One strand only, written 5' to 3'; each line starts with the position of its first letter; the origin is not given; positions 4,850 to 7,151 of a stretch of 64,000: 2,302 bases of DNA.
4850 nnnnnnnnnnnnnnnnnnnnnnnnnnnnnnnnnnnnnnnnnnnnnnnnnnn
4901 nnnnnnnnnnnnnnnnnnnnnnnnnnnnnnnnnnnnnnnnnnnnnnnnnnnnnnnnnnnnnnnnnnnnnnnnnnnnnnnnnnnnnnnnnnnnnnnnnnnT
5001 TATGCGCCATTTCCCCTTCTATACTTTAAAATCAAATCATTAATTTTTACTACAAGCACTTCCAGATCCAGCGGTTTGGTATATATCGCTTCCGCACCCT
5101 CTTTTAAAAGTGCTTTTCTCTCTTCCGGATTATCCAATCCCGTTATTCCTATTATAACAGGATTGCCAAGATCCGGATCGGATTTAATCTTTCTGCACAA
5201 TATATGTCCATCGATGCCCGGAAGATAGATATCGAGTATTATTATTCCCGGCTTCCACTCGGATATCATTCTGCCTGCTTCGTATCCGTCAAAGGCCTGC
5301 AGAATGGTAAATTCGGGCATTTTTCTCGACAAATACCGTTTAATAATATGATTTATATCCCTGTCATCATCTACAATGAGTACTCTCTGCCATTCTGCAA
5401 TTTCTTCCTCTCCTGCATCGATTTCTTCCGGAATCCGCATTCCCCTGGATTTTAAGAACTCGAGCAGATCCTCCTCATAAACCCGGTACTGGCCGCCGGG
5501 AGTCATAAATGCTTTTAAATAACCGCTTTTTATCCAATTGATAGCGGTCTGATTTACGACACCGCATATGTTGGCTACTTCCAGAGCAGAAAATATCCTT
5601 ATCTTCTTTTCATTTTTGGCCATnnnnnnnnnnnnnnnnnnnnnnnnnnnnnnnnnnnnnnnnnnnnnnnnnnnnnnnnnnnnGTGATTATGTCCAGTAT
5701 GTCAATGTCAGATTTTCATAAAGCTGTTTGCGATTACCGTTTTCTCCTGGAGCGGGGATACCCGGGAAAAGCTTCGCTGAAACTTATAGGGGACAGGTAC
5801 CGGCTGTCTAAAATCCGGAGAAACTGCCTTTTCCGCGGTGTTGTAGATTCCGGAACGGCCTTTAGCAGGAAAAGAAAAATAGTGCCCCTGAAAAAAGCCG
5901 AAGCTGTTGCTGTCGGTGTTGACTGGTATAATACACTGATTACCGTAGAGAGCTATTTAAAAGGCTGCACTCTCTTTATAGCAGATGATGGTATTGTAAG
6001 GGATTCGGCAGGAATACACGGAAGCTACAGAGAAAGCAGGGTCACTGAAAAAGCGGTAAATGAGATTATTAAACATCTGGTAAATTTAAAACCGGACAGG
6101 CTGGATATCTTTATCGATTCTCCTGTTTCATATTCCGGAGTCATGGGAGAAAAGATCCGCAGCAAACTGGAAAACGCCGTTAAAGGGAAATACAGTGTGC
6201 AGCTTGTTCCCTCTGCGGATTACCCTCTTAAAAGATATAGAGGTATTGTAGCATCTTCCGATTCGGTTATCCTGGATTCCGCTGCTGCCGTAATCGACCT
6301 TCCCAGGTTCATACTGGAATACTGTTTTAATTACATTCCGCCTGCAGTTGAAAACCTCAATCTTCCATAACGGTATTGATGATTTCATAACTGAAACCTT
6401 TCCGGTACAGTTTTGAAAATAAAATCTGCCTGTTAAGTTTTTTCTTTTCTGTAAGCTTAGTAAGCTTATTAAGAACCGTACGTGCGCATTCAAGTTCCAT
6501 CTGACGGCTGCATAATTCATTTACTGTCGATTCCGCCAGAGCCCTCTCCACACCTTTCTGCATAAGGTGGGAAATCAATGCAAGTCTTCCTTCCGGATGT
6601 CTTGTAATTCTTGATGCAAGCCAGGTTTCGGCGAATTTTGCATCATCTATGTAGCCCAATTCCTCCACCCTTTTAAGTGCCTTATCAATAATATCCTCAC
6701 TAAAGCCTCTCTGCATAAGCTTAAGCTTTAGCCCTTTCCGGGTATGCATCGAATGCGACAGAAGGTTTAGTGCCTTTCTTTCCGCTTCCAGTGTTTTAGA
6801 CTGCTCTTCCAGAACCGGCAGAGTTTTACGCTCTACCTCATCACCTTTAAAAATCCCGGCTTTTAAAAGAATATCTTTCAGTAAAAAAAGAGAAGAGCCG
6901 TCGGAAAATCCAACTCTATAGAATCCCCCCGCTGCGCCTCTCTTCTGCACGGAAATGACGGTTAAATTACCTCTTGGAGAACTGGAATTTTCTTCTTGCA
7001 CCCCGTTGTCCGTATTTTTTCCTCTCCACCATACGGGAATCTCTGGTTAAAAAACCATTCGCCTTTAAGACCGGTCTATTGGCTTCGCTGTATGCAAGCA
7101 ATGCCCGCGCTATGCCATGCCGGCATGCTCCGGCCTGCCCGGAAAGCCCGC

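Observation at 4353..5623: Orphan operon: HTH-REC regulator, then a CheY-like REC protein, then acylphosphatase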

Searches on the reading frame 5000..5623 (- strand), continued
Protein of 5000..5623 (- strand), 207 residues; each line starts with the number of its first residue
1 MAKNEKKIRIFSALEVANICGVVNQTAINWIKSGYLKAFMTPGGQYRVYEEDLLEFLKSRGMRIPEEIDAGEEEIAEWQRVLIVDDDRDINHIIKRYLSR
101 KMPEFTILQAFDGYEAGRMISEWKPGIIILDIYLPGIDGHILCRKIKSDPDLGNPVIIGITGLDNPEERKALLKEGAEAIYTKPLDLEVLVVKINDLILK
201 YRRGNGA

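Call 76: list_cluster_members(proteins=[P0260, P0305, P0357, P0252, P0253, P0255, P0276, P0374, P0248, P0286])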
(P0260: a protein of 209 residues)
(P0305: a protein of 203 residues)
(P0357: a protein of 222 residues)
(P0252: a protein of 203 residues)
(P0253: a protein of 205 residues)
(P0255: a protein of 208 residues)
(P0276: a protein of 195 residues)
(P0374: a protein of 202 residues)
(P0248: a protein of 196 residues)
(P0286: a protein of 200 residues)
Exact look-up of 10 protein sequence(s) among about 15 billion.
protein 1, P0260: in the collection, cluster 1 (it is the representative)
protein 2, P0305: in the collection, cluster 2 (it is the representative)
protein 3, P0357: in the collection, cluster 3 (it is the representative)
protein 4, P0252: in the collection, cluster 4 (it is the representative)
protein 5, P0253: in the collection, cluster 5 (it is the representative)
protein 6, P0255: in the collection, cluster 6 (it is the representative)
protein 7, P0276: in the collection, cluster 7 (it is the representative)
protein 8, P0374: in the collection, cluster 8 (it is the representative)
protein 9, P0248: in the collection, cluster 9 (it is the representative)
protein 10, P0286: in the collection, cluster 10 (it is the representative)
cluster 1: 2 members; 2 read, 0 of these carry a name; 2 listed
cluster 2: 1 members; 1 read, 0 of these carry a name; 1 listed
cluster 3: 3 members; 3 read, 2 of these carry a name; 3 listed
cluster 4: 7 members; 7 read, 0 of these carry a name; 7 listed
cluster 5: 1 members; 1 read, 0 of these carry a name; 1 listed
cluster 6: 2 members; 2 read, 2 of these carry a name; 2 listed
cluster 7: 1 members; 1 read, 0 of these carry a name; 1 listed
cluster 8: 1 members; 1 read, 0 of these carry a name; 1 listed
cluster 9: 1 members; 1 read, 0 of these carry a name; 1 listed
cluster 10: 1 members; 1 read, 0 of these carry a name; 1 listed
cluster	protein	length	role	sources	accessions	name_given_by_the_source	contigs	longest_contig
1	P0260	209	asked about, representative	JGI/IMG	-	-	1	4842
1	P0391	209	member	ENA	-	-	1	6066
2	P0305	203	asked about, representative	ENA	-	-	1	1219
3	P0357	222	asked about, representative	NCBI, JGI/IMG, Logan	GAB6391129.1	MAG: histidine kinase [Treponematales bacterium]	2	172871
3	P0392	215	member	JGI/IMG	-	hypothetical protein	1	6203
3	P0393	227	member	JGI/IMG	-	-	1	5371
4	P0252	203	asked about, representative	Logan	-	-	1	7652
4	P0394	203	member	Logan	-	-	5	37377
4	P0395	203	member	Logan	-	-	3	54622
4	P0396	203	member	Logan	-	-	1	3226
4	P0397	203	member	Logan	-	-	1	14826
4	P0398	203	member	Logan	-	-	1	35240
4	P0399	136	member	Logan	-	-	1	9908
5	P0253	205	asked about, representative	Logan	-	-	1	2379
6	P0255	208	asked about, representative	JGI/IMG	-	excisionase family DNA binding protein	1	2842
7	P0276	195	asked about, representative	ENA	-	-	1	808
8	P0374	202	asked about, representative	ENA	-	-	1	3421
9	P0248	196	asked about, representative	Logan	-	-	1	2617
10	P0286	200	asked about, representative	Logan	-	-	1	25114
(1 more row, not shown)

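Call 77: find_encoding_contigs(protein=P0357, flank=4000, max_places=1)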
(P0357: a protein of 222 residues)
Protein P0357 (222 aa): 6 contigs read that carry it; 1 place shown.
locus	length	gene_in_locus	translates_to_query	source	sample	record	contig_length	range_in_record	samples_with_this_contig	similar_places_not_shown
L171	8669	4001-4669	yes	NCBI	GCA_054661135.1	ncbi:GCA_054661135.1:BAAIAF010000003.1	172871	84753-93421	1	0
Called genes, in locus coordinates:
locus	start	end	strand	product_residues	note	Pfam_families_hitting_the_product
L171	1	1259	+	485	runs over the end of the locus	PF18073:Zn_ribbon_LapB, PF13481:AAA_25, PF03796:DnaB_C (faint), PF06745:ATPase, PF23442:DUF7125, PF13541:ChlI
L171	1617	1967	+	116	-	PF00076:RRM_1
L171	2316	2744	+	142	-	PF00572:Ribosomal_L13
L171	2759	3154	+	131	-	PF00380:Ribosomal_S9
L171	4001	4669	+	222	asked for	PF12728:HTH_17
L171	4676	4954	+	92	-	PF00708:Acylphosphatase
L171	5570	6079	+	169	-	-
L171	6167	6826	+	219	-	-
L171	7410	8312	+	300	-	PF02653:BPD_transp_2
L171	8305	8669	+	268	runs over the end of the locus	PF00005:ABC_tran, PF02463:SMC_N, PF13304:AAA_21 (faint)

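Call 78: find_encoding_contigs(protein=P0286, flank=4000, max_places=1)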
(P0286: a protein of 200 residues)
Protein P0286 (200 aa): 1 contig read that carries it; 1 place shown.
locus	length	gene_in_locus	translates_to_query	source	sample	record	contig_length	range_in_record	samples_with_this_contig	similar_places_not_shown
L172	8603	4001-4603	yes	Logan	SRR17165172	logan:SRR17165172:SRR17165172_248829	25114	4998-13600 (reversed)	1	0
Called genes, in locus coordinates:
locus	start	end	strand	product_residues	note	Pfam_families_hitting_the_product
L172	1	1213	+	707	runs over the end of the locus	PF00580:UvrD-helicase, PF13245:AAA_19, PF13604:AAA_30 (faint), PF01443:Viral_helicase1 (faint), PF13361:UvrD_C, PF13538:UvrD_C_2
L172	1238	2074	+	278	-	-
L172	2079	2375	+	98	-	PF27420:TP_0679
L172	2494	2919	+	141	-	PF00572:Ribosomal_L13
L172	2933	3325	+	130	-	PF00380:Ribosomal_S9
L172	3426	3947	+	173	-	PF21981:RecX_HTH3 (faint), PF21982:RecX_HTH1, PF02631:RecX_HTH2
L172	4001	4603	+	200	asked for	PF12728:HTH_17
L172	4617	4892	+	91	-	PF00708:Acylphosphatase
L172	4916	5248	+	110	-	-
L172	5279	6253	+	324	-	PF03116:NQR2_RnfD_RnfE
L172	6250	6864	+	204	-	PF04205:FMN_bind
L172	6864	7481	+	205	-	PF02508:Rnf-Nqr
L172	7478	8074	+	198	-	PF02508:Rnf-Nqr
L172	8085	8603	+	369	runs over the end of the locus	PF00111:Fer2, PF00970:FAD_binding_6, PF00175:NAD_binding_1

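Call 82: search_protein_families(library=padloc, proteins=[window:5000-5623:-], max_evalue=0.001)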
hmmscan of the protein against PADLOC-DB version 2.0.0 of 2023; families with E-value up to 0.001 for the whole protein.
window:5000-5623:- (207 aa): 2 families
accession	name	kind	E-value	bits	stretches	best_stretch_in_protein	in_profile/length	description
PDLC04133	mad1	-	3.8e-06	25.1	1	12-60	7-54/60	mads_1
PDLC04725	PDC-M60B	-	6.7e-05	20.8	1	79-138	4-63/158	-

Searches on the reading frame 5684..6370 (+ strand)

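Call 3: search_protein_families(library=pfam, proteins=[window:5684-6370:+], max_evalue=0.01)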
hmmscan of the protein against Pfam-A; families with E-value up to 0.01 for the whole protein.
window:5684-6370:+ (228 aa): 2 families
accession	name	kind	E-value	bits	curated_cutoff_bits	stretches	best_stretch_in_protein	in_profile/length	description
PF18481.7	DUF5616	-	3.3e-37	128.3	27.6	1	74-208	6-139/140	Domain of unknown function (DUF5616)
PF04256.18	DUF434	-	1.1e-17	63.9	27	1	11-65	2-56/56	Protein of unknown function (DUF434)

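Call 4: search_protein_families(library=ncbifam, proteins=[window:5684-6370:+], max_evalue=0.01)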
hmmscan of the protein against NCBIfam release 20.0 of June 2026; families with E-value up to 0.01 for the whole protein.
window:5684-6370:+ (228 aa): 0 families

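Call 82: search_protein_families(library=padloc, proteins=[window:5684-6370:+], max_evalue=0.001)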
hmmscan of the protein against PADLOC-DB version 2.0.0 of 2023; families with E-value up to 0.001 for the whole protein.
window:5684-6370:+ (228 aa): 0 families

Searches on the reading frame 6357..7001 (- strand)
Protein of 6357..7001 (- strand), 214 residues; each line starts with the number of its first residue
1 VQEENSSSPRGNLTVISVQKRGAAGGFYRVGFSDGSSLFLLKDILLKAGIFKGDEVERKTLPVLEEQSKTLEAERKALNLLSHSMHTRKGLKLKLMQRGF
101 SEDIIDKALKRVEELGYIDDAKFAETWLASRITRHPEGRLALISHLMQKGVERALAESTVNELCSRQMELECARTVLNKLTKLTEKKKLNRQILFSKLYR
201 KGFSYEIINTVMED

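Call 3: search_protein_families(library=pfam, proteins=[window:6357-7001:-], max_evalue=0.01)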
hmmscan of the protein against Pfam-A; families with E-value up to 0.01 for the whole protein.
window:6357-7001:- (214 aa): 4 families
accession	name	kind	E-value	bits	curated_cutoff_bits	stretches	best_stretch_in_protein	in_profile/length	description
PF21982.2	RecX_HTH1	-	4.5e-18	65.4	26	1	75-111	3-39/40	RecX, first three-helix domain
PF02631.22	RecX_HTH2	-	6.8e-15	55.5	26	1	119-158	1-40/42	RecX, second three-helix domain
PF21981.2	RecX_HTH3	-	3.3e-09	37.2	26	1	169-212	3-48/48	RecX, third three-helix domain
PF04361.18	DUF494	-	0.0044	17.3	22.6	0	85-132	18-65/153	Protein of unknown function (DUF494)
